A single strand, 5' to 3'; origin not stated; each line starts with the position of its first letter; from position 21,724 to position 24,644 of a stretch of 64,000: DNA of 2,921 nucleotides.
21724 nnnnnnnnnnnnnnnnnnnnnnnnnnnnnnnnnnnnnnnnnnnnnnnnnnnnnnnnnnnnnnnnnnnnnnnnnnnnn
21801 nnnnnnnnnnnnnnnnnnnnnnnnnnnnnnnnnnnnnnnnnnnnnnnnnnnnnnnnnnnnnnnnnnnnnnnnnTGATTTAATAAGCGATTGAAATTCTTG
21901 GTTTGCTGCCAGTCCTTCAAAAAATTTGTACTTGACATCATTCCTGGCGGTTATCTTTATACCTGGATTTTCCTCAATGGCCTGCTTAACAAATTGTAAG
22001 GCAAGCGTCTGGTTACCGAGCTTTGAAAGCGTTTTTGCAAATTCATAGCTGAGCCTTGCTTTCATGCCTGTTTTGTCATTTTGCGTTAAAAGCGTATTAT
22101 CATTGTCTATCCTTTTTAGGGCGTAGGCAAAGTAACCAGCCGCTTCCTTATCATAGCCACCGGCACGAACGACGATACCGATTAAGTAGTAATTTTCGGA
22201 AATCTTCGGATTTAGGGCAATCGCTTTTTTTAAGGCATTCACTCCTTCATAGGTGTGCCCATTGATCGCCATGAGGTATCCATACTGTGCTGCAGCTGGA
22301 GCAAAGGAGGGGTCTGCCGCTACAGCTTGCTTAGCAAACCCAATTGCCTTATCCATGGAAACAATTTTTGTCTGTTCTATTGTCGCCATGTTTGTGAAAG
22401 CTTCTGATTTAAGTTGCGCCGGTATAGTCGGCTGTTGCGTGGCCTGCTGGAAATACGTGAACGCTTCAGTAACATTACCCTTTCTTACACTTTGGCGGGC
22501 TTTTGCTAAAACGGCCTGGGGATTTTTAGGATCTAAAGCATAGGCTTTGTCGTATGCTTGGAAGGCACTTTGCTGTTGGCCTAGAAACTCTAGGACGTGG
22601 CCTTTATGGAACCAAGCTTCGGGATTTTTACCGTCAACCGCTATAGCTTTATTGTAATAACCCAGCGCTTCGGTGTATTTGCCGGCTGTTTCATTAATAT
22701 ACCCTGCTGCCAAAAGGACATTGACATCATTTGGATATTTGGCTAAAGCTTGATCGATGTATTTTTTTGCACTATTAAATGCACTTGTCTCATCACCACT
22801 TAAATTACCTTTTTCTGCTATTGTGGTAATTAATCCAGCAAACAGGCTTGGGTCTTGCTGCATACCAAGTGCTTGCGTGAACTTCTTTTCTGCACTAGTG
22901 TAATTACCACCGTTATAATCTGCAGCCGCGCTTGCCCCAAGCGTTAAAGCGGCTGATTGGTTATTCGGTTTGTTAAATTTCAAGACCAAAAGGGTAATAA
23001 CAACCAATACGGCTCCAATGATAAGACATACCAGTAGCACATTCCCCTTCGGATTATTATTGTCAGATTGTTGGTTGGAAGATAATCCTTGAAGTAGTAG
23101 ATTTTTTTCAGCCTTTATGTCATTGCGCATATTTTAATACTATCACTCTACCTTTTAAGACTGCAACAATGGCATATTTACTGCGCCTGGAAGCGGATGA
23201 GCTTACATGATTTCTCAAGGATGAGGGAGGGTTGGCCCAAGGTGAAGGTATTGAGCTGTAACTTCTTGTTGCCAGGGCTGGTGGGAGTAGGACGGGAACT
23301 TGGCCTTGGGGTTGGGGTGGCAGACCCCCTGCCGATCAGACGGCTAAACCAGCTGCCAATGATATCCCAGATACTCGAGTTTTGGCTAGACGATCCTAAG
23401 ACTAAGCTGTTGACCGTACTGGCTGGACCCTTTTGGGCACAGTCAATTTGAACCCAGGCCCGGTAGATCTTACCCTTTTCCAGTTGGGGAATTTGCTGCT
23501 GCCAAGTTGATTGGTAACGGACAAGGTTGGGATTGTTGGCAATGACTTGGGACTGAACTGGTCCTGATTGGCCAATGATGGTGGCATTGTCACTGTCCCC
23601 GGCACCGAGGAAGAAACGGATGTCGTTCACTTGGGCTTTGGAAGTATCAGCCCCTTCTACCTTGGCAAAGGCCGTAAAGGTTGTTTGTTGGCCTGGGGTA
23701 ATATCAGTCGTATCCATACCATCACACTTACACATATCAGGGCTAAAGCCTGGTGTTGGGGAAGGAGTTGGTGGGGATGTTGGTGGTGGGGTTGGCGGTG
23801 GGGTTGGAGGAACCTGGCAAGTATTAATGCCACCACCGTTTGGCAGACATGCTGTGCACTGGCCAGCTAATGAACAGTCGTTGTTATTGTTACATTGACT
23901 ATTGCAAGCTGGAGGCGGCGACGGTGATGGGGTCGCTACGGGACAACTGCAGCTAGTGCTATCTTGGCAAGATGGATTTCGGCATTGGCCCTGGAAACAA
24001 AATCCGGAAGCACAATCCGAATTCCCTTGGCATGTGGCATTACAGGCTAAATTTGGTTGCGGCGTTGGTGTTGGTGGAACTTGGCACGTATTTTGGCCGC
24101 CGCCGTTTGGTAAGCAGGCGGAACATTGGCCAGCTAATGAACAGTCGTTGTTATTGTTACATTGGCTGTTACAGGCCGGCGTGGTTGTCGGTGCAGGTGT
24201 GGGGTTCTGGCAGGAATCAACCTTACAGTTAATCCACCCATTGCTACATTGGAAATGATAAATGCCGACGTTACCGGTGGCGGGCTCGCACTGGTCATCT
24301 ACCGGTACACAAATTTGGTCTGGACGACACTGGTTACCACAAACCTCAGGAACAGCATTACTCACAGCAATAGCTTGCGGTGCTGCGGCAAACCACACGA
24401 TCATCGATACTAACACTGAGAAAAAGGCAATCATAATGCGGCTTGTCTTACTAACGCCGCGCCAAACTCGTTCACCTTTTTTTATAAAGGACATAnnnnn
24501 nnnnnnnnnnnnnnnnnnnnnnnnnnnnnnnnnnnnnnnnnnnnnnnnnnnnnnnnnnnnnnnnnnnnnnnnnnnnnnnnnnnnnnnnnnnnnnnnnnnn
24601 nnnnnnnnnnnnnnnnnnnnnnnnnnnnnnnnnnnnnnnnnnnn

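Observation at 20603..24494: Two paralogous modular secreted proteins built from shuffled 6-Cys modules and Pro-Thr linkers, with near-identical 3' ends, flanking a TPR protein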

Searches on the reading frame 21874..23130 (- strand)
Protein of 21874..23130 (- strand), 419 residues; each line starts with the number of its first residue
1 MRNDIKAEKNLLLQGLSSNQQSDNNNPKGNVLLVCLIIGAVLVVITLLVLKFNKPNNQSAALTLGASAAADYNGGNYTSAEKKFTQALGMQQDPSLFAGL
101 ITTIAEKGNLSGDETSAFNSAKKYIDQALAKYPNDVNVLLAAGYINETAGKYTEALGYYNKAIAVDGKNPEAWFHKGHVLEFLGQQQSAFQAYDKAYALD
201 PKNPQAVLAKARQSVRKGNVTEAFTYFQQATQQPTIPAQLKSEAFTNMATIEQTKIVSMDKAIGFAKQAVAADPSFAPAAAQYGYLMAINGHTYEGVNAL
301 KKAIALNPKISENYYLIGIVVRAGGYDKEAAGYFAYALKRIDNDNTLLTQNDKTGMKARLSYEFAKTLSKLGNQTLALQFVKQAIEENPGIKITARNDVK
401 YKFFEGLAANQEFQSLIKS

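Call 7: search_protein_families(library=pfam, proteins=[window:21874-23130:-], max_evalue=0.1)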
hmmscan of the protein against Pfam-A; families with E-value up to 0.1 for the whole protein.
window:21874-23130:- (419 aa): 28 families (the best 25 are shown)
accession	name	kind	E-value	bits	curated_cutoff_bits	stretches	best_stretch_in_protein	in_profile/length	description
PF13431.12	TPR_17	-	1e-19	69.5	24.4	2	158-190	1-33/34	Tetratricopeptide repeat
PF13428.12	TPR_14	-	3.1e-18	64.9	23.5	2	170-212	1-43/44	Tetratricopeptide repeat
PF07719.23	TPR_2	-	4.5e-18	64.3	27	2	170-203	1-34/34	Tetratricopeptide repeat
PF13432.12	TPR_16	-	2.8e-16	60.1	32.7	3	149-204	10-65/65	Tetratricopeptide repeat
PF13181.12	TPR_8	-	1.2e-15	56.7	25.7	1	171-203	2-34/34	Tetratricopeptide repeat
PF00515.34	TPR_1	-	3.7e-15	55.4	27.8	2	170-203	1-34/34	Tetratricopeptide repeat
PF23914.1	TPR_CcmH_CycH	-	1.2e-11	45.2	42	2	164-219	44-99/158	Cytochrome c-type biogenesis protein H TPR domain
PF14559.12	TPR_19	-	2.9e-11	43.9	25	1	185-229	6-50/68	Tetratricopeptide repeat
PF13414.12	TPR_11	-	1.6e-09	37.8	26.8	2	150-180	8-38/42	TPR repeat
PF13424.12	TPR_12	-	1.8e-09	38.1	30.1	1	128-165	35-74/77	Tetratricopeptide repeat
PF01239.28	PPTA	-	1.5e-07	31.2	29.5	1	152-182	1-31/32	Protein prenyltransferase alpha subunit repeat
PF12895.13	ANAPC3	-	7.2e-07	29.8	27.2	1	185-232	4-51/82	Anaphase-promoting complex, cyclosome, subunit 3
PF12569.14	NatA_aux_su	-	2.9e-06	27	33.3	1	136-228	194-284/515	N-terminal acetyltransferase A, auxiliary subunit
PF25062.1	ARM_TT21_N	-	4.6e-06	27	40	1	117-211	115-209/222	Tetratricopeptide repeat protein 21 N-terminal ARM repeat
PF13371.12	TPR_9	-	3.3e-05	24.2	35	1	149-212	8-71/73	Tetratricopeptide repeat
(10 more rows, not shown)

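Call 19: search_protein_families(library=ncbifam, proteins=[window:21874-23130:-], max_evalue=0.01)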
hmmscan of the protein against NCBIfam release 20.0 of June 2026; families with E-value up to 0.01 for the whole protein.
window:21874-23130:- (419 aa): 24 families
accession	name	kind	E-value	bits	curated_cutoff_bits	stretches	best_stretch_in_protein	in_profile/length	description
TIGR02917.1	PEP_TPR_lipo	equivalog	8.5e-16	57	312.2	2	118-279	141-297/899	XrtA/PEP-CTERM system TPR-repeat protein PrsT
TIGR02521.1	type_IV_pilW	equivalog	4.5e-13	49.3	154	2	135-280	32-172/234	type IV pilus biogenesis/stability protein PilW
NF040959.1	MamA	equivalog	8.9e-13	48.1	200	3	145-274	46-170/204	magnetosome protein MamA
NF047558.1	TPR_END_plus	domain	7.2e-12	45.1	32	1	362-418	3-56/56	TPR end-of-group domain-containing protein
TIGR03939.1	PGA_TPR_OMP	equivalog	3.7e-10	38.7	366.65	1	60-183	85-201/800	poly-beta-1,6 N-acetyl-D-glucosamine export porin PgaA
TIGR00990.1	3a0801s09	subfamily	4.6e-10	38.7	757.25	1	77-234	310-464/615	mitochondrial import receptor subunit TOM70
TIGR02552.1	LcrH_SycD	equivalog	6.8e-10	38.8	104.8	1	127-232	9-114/136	SycD/LcrH family type III secretion system chaperone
NF002725.1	PRK02603.1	equivalog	9.3e-10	38.8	143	1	144-207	43-109/173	photosystem I assembly protein Ycf3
TIGR00540.1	TPR_hemY_coli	hypoth_equivalog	1e-08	34.4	142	1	77-196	277-385/385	heme biosynthesis-associated TPR protein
NF033762.1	social_mot_Tgl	equivalog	3e-08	33.3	225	2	184-335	45-194/252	social motility TPR repeat lipoprotein Tgl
NF008757.0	PRK11788.1-5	equivalog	1.1e-07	31.4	363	1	185-322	195-327/388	lipopolysaccharide assembly protein LapB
NF047371.1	FlcA_CTERM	equivalog_domain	7.7e-07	27.9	300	1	77-385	138-419/646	periplasmic flagellar collar protein FlcA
NF041522.1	TPR_sll0314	equivalog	1.9e-06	27.4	225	1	149-196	193-247/275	Sll0314/Alr1548 family TPR repeat-containing protein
NF033920.0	C39_PA2778_fam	equivalog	3.2e-06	26.8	150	2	115-201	169-255/255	PA2778 family cysteine peptidase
NF011886.0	PRK15359.1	equivalog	9.8e-06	25.4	146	1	150-203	72-125/144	type III secretion system chaperone protein SscB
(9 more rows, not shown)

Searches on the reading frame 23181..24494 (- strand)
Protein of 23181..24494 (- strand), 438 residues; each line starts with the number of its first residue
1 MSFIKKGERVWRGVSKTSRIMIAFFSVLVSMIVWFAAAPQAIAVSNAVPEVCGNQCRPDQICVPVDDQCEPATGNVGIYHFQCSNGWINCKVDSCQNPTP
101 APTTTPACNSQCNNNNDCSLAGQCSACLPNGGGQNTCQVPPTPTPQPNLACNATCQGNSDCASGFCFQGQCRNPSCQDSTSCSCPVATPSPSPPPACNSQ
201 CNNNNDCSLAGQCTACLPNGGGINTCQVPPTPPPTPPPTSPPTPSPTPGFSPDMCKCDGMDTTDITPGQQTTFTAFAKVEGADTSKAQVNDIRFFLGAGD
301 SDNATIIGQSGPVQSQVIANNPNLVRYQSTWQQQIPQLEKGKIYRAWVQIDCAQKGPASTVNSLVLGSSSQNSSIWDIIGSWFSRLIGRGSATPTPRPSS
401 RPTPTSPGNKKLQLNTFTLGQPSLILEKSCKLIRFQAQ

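Call 7: search_protein_families(library=pfam, proteins=[window:23181-24494:-], max_evalue=0.1)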
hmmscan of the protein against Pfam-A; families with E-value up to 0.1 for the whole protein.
window:23181-24494:- (438 aa): 0 families

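Call 11: find_homologous_proteins(query=window:23181-24494:-, max_evalue=0.001)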
Query window:23181-24494:- (438 aa): 15 proteins with E <= 0.001 among 8000 candidates.
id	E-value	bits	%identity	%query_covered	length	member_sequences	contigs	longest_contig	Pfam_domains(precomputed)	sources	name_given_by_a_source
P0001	0.0e+0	1009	100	100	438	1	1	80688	-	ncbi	-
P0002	3.0e-42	163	36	79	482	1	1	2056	-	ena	-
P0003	3.7e-36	143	37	55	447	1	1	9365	-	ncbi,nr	ncbi:MAG TPA: hypothetical protein VHE53_04635 [Patescibacteria group bacterium]|nr:hypothetical pro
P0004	5.7e-30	123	40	45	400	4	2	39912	-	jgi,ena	-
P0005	4.0e-24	103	29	95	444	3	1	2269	-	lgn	-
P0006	7.0e-24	103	32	77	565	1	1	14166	-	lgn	-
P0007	5.4e-23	100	32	68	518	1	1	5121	-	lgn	-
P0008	8.0e-23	99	28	88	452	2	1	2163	-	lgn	-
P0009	6.9e-21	93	33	55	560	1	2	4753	-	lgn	-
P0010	3.4e-10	57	31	43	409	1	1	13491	-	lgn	-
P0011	1.2e-6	46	28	72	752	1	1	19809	-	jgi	-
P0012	2.7e-6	45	42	13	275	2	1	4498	-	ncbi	-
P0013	1.1e-4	39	55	10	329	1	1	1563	-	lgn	-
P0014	5.1e-4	37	37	13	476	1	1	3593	PF07622.20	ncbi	-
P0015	5.8e-4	37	52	13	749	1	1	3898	-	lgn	-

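Call 18: find_encoding_contigs(protein=P0001, flank=10000, max_places=3)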
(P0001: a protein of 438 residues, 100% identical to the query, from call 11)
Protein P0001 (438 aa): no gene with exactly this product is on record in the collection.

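Call 19: search_protein_families(library=ncbifam, proteins=[window:23181-24494:-], max_evalue=0.01)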
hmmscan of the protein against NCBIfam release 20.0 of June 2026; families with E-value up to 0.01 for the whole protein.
window:23181-24494:- (438 aa): 0 families

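Call 21: find_encoding_contigs(protein=P0004, flank=8000, max_places=3)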
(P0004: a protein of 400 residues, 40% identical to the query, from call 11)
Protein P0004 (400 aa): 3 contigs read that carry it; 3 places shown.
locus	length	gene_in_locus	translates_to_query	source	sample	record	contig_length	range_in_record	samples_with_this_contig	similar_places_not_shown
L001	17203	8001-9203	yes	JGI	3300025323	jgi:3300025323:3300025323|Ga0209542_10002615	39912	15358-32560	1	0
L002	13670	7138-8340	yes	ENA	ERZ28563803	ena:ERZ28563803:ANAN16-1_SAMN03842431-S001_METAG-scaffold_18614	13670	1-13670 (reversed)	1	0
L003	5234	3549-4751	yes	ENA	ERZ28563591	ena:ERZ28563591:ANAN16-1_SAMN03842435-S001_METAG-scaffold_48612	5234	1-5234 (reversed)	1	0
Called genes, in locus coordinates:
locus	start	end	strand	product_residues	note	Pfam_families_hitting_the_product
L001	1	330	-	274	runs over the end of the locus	PF01026:TatD_DNase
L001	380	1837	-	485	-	PF00133:tRNA-synt_1, PF01406:tRNA-synt_1e (weak), PF09334:tRNA-synt_1g, PF00133:tRNA-synt_1, PF19303:Anticodon_3 (weak)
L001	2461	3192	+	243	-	PF03444:WHD_HrcA (weak), PF01628:HrcA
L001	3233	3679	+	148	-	PF01025:GrpE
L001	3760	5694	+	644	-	PF00012:HSP70, PF06723:MreB_Mbl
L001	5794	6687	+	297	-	PF00226:DnaJ, PF01556:DnaJ_C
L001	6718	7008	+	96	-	-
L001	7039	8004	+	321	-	PF13624:SurA_N_3 (weak)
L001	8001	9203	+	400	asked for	-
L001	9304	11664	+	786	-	-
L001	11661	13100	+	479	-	-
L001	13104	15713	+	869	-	PF02861:Clp_N, PF00004:AAA, PF23569:NBD_SMAX1, PF17871:AAA_lid_9, PF00004:AAA, PF07724:AAA_2, PF07728:AAA_5, PF10431:ClpB_D2-small, +6 more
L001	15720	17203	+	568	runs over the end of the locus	PF00082:Peptidase_S8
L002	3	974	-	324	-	?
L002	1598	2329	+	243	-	PF03444:WHD_HrcA (weak), PF01628:HrcA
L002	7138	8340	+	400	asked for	-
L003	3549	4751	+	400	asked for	-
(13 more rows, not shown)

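Call 23: find_encoding_contigs(protein=P0011, flank=8000, max_places=2)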
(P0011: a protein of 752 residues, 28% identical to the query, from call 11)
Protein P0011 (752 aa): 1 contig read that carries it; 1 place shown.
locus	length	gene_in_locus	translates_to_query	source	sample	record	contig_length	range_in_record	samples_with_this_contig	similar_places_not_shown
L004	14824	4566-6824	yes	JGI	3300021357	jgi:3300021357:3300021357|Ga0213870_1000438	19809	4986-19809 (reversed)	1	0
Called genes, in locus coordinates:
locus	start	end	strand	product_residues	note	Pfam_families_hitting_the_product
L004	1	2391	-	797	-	?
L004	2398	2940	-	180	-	PF27226:AF_1845 (weak)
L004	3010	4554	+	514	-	-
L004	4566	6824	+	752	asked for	-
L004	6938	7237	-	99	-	-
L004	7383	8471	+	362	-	PF13518:HTH_28 (weak), PF13565:HTH_32 (weak), PF00665:rve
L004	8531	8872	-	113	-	-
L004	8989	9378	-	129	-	PF08327:AHSA1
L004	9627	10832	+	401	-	PF00270:DEAD, PF04851:ResIII, PF00271:Helicase_C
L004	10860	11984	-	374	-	PF13167:GTP-bdg_N, PF16360:GTP-bdg_M, PF03193:RsgA_GTPase (faint), PF01926:MMR_HSR1, PF02421:FeoB_N (weak)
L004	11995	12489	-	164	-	PF03449:GreA_GreB_N, PF01272:GreA_GreB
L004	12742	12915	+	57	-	-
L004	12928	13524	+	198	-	-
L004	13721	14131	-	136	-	PF08818:DUF1801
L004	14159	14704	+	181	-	PF18306:LDcluster4, PF03641:Lysine_decarbox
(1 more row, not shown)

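Call 24: find_encoding_contigs(protein=P0006, flank=8000, max_places=2)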
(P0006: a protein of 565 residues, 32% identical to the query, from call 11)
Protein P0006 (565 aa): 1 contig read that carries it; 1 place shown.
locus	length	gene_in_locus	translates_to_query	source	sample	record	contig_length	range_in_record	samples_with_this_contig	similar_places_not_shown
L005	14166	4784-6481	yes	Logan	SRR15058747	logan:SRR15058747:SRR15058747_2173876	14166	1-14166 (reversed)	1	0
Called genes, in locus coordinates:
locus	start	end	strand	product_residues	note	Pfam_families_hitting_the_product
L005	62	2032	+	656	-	-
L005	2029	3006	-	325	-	PF00768:Peptidase_S11, PF13354:Beta-lactamase2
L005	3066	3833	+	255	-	-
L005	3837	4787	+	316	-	PF13624:SurA_N_3, PF13623:SurA_N_2, PF09312:SurA_N (weak)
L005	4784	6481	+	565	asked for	-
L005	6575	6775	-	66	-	-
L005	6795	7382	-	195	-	PF07987:DUF1775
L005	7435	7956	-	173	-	-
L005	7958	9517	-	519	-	PF01794:Ferric_reduct (weak)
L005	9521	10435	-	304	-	PF00801:PKD (weak), PF18911:PKD_4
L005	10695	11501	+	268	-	PF13649:Methyltransf_25 (weak), PF08242:Methyltransf_12 (weak)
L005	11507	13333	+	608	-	PF12804:NTP_transf_3 (weak), PF01717:Meth_synt_2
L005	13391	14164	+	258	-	?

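Call 30: list_cluster_members(proteins=[window:23181-24494:-, window:20606-21874:-, window:21874-23130:-, window:24499-25731:-])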
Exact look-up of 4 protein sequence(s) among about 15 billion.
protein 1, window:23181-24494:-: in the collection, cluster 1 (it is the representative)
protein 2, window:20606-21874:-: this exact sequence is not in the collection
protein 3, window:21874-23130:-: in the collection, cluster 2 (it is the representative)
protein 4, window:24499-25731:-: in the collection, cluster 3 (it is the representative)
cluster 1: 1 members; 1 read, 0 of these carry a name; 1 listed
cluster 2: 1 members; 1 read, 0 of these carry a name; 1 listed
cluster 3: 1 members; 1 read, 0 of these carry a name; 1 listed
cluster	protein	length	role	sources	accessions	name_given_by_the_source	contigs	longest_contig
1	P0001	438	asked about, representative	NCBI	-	-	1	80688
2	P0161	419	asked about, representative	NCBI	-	-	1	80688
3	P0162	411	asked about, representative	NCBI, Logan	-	-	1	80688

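Call 77: search_protein_families(library=pfam, proteins=[L001:7039-8001:+, L005:3837-4784:+], max_evalue=0.01)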
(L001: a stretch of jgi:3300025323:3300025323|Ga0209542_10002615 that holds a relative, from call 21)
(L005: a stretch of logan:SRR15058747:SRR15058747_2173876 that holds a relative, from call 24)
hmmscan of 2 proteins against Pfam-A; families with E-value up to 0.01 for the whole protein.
L001:7039-8001:+ (321 aa): 2 families
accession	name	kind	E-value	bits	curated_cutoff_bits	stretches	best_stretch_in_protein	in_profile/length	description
PF13624.11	SurA_N_3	-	2.4e-07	31.2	27.2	1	38-138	13-123/162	SurA-like N-terminal domain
PF13623.11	SurA_N_2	-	0.00083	19.7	28.5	1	38-137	11-123/145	SurA-like N-terminal domain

L005:3837-4784:+ (316 aa): 3 families
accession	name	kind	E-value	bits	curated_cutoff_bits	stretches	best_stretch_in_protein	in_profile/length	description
PF13624.11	SurA_N_3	-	6.1e-13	49.4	27.2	1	35-181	9-161/162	SurA-like N-terminal domain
PF13623.11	SurA_N_2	-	7.6e-10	39.3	28.5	1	35-140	8-118/145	SurA-like N-terminal domain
PF09312.16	SurA_N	-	1.2e-05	25.9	30.8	1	71-181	3-117/118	SurA N-terminal domain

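Call 97: find_encoding_contigs(protein=P0162, flank=10000, max_places=5)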
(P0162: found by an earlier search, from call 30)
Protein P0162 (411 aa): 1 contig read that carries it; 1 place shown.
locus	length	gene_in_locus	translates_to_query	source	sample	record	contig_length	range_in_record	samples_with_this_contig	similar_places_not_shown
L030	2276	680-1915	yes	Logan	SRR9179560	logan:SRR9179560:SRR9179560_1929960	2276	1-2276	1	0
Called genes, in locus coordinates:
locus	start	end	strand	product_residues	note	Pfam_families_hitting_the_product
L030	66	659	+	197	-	-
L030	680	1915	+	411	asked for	-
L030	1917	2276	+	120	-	?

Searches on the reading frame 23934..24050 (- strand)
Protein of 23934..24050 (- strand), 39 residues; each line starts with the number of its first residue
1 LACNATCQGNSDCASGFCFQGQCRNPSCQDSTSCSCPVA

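Call 51: search_protein_families(library=pfam, proteins=[window:23934-24050:-], max_evalue=10)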
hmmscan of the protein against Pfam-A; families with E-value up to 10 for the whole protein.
seq(39 aa): 0 families

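Call 95: search_solved_structures(query=A6, max_evalue=10, show_alignments=2)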
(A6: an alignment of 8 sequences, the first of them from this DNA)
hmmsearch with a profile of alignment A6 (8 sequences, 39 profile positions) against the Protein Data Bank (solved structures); distinct sequences matched with E-value up to 10: 17.
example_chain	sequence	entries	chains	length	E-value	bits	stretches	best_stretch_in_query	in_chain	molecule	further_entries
1oig_A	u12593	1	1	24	0.00069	22.8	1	7-27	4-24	Dumpy, isoform Y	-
2mso_A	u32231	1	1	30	0.052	16.8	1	2-23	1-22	Conotoxin Gm9.1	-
1ixt_A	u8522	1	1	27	0.076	16.2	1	2-23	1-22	spasmodic protein tx9a-like protein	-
4x9u_A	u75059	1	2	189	0.18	15.1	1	2-24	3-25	Kiwellin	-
4pmk_A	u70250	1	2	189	0.19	15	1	2-24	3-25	Kiwellin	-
8se7_I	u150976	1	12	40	0.33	14.2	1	2-29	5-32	Cysteine knot peptide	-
8se8_I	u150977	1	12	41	0.36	14.1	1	2-29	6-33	Cysteine knot peptide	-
8sdp_I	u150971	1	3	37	0.37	14.1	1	2-26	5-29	Cysteine knot peptide 3A7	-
8vad_B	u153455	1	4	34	0.45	13.8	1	7-24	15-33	Trypsin inhibitor 2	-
6wqr_A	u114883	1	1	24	0.53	13.5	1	7-24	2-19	HSTX-I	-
3s2k_C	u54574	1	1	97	0.57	13.4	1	4-20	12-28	Dickkopf-related protein 1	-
6nk9_A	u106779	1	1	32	0.59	13.4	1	4-24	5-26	Aca Toxin 1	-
8sdm_I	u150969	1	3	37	0.67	13.2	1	2-23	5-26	Cysteine-containing peptide 3B3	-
3zj2_A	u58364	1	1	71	0.75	13.1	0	18-29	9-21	NUCLEAR POLYADENYLATED RNA-BINDING PROTEIN NAB2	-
1mox_C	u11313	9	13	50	0.83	12.9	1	12-37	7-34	Transforming Growth Factor alpha | TRANSFORMING GROWTH FACTOR-ALPHA | Protransforming growth factor alpha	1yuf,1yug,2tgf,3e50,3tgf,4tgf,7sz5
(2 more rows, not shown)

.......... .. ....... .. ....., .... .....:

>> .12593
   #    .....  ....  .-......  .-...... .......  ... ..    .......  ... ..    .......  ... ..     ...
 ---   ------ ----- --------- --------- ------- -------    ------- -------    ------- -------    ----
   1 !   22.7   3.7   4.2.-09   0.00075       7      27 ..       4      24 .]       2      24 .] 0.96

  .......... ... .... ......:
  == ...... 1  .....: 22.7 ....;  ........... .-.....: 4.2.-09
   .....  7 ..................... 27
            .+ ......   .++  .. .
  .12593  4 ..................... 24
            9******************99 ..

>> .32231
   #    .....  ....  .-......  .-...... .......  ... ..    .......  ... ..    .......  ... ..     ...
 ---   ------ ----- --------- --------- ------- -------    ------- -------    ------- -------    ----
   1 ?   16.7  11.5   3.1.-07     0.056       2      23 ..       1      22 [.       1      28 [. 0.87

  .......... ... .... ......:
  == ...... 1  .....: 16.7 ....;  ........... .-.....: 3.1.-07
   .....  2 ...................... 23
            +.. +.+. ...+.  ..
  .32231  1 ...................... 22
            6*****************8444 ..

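Call 96: search_protein_families(library=pfam, alignment_id=A6, max_evalue=1)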
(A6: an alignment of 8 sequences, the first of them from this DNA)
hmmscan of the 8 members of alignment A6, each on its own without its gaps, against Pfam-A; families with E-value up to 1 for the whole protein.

A. member 1, seq(38 aa): 0 families

B. families by the number of members that match (of 8 scanned): 7 families
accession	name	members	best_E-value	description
PF21164.2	Dumpy_DPY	5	3.1e-05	Dumpy, DPY module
PF23416.1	DUF7107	4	0.0037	Domain of unknown function (DUF7107)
PF07473.16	Toxin_11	3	0.0028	Spasmodic peptide gm9a; conotoxin from Conus species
PF00095.26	WAP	2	0.029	WAP-type (Whey Acidic Protein) 'four-disulfide core'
PF01683.23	EB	2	0.16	EB module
PF14625.12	Lustrin_cystein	1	0.0064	Lustrin, cysteine-rich repeated domain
PF04706.18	Dickkopf_N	1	0.027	Dickkopf N-terminal cysteine-rich region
